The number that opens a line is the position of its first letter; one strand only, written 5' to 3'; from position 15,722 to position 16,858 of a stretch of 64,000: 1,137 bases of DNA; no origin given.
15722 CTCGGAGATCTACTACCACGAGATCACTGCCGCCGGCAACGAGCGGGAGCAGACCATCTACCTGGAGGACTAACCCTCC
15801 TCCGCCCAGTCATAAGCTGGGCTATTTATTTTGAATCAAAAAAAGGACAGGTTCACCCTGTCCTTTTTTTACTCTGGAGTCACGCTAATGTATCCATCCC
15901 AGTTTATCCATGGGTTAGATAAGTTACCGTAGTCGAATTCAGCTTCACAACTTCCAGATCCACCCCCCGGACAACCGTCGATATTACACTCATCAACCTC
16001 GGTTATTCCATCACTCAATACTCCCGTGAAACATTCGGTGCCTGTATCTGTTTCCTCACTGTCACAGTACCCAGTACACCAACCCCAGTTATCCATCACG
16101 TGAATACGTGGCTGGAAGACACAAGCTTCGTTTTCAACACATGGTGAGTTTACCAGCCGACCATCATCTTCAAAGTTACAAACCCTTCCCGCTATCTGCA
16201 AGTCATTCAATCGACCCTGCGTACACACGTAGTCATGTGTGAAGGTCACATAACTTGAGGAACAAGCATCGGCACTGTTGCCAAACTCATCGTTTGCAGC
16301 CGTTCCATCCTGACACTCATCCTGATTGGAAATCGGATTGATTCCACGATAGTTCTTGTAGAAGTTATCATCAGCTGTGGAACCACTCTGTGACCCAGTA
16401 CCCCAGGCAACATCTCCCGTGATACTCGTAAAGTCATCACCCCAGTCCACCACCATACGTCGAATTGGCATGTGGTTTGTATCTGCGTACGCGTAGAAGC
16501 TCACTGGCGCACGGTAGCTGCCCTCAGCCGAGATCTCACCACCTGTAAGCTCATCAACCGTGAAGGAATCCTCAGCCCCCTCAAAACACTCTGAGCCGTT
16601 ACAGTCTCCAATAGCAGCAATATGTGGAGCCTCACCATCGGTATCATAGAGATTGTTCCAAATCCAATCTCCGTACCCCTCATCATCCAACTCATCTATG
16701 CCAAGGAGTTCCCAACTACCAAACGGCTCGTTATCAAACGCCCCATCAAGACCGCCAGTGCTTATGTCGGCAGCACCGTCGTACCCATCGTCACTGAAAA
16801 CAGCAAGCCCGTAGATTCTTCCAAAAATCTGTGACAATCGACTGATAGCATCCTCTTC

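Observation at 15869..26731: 3378-aa Cys/Asp-rich secreted giant protein paired with a TSP3-repeat membrane protein, downstream of rsmA and tsaC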

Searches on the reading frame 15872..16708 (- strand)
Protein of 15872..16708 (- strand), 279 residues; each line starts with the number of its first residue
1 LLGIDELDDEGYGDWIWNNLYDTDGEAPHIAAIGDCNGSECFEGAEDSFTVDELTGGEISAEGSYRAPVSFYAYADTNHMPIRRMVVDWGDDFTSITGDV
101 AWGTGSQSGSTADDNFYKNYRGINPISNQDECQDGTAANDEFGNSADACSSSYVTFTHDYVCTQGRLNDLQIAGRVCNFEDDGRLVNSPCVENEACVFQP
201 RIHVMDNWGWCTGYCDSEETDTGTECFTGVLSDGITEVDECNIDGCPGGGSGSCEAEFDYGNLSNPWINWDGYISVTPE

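Call 83: find_homologous_proteins(query=window:15872-16708:-)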
Query window:15872-16708:- (279 aa): 19 proteins with E <= 0.001 among 335 candidates.
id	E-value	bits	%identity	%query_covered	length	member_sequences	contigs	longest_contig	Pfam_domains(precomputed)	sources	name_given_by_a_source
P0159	4.4e-112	393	70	83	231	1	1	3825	-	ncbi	-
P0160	8.1e-76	274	56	82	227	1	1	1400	-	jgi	jgi:hypothetical protein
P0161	2.7e-68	249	46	94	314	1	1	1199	-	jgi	jgi:hypothetical protein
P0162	4.8e-67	245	47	95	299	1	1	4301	-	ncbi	ncbi:MAG: hypothetical protein WC654_06520, partial [Patescibacteria group bacterium]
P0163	1.8e-65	240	44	98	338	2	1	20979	-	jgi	jgi:hypothetical protein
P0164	1.5e-57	214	50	75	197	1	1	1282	-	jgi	jgi:hypothetical protein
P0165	3.4e-54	203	51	72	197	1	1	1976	-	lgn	-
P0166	1.1e-52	198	44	80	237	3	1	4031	-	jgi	jgi:hypothetical protein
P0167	1.6e-46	177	42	80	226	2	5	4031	-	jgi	jgi:hypothetical protein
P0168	6.0e-46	176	43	91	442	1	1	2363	-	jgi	jgi:hypothetical protein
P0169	9.5e-43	165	37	89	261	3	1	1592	-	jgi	-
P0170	8.3e-42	162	42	80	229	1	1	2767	-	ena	-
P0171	1.0e-40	158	46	67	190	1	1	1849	-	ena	-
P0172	2.0e-39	154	39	91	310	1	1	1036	-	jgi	jgi:hypothetical protein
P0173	4.1e-39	153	43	69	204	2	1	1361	-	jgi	jgi:hypothetical protein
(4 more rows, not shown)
